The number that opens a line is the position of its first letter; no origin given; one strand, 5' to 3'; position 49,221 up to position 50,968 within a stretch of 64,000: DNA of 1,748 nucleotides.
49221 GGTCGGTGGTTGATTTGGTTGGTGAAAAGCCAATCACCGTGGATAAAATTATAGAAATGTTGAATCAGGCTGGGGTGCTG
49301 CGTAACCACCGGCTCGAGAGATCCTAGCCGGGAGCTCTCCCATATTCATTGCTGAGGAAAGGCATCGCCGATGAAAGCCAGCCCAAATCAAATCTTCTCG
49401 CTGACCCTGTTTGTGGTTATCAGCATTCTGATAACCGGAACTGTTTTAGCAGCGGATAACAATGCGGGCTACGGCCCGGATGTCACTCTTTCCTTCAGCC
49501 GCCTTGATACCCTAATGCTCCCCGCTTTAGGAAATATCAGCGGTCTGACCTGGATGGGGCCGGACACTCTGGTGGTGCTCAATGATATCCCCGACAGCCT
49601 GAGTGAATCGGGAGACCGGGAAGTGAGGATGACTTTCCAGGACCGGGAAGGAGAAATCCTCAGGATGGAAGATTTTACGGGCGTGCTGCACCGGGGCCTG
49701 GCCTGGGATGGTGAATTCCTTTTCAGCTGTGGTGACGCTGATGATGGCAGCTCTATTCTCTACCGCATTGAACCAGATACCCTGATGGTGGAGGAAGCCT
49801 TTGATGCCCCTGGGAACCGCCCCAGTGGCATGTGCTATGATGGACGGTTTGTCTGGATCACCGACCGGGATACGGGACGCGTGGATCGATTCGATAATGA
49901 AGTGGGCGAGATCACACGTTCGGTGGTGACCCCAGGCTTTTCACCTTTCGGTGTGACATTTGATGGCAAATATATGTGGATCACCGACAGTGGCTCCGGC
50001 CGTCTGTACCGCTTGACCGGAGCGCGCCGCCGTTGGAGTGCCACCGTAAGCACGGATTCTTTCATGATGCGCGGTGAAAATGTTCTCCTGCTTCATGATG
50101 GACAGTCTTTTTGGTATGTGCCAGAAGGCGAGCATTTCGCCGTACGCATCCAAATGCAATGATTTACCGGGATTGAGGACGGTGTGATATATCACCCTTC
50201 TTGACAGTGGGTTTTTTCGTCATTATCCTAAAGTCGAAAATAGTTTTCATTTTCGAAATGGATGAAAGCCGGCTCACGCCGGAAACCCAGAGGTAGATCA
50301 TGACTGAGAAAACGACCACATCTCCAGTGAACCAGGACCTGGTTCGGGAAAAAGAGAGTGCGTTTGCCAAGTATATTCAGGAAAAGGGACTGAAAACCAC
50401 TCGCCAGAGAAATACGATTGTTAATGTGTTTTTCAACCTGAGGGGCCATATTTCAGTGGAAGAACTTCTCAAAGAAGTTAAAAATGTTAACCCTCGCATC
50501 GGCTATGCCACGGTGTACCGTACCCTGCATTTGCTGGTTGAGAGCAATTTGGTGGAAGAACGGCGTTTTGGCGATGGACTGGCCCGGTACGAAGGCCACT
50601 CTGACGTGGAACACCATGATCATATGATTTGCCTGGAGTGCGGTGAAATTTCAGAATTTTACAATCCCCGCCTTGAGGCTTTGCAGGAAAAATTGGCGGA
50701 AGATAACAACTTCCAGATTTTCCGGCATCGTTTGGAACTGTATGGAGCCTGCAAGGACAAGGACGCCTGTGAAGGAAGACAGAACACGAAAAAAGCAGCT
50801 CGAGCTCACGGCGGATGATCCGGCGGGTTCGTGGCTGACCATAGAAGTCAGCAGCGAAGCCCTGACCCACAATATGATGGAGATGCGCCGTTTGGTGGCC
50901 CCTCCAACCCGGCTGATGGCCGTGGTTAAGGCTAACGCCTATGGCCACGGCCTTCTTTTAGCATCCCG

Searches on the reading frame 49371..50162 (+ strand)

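Call 45: search_protein_families(library=pfam, proteins=[window:49371-50162:+], max_evalue=0.01)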
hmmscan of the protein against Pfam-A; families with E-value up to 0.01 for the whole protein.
window:49371-50162:+ (263 aa): 2 families
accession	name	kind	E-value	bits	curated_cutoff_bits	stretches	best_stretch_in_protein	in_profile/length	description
PF01436.27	NHL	-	0.0027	18.1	20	0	149-171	2-25/28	NHL repeat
PF24684.1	Vgb_lyase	-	0.0032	16.8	50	1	142-216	48-124/290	Virginiamycin B lyase family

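Call 71: search_protein_families(library=ncbifam, proteins=[window:49371-50162:+], max_evalue=0.01)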
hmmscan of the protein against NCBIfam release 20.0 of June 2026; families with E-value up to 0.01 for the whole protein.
window:49371-50162:+ (263 aa): 0 families

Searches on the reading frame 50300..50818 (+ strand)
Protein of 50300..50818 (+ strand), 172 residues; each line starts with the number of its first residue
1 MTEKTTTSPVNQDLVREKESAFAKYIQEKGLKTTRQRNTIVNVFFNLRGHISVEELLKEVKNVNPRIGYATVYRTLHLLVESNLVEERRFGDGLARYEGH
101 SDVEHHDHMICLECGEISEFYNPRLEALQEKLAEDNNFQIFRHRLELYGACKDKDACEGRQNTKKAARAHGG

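Call 45: search_protein_families(library=pfam, proteins=[window:50300-50818:+], max_evalue=0.01)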
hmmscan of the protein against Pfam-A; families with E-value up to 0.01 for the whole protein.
window:50300-50818:+ (172 aa): 1 family
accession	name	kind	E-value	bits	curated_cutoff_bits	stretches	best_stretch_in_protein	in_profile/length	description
PF01475.25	FUR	-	5.4e-37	127.1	23.1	1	28-148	1-121/121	Ferric uptake regulator family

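Call 71: search_protein_families(library=ncbifam, proteins=[window:50300-50818:+], max_evalue=0.01)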
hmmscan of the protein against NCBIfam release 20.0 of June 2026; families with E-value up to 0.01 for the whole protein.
window:50300-50818:+ (172 aa): 10 families
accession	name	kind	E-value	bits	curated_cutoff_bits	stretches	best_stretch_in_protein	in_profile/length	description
NF051892.1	TransRegFurBacil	equivalog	3.6e-32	111.5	220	1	23-155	9-144/149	ferric iron uptake transcriptional regulator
NF051891.1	TransRegFurHelico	equivalog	3.1e-29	101.8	200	1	24-153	16-144/148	ferric iron uptake transcriptional regulator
NF006999.0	PRK09462.1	equivalog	1.6e-27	95.9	146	1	25-163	7-144/148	ferric iron uptake transcriptional regulator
NF052545.1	TransRegPerRClab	equivalog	3.2e-25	88.7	180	1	24-153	6-133/138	transcriptional regulator PerR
NF047406.1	TransRegPerRTherm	equivalog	4.5e-15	56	200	1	33-153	6-124/130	manganese-dependent transcriptional regulator PerR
NF045678.1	TransRegIrrA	equivalog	1.2e-11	44.7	150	1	21-120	8-106/138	iron response transcriptional regulator IrrA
NF008646.0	PRK11639.1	equivalog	5e-11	42.6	167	1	24-163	15-158/171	zinc uptake transcriptional repressor Zur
NF047462.1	FUR_perox_PerRA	exception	1.7e-09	38.3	200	1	24-122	10-106/142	peroxide-responsive transcriptional repressor PerRA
NF045677.1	FeRespRegIrr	equivalog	2.1e-09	37.5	170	1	25-113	3-90/127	Fur family transcriptional regulator Irr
NF047461.1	FUR_perox_PerRB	exception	1.1e-05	25.4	250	1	28-135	23-128/143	peroxide-responsive transcriptional repressor PerRB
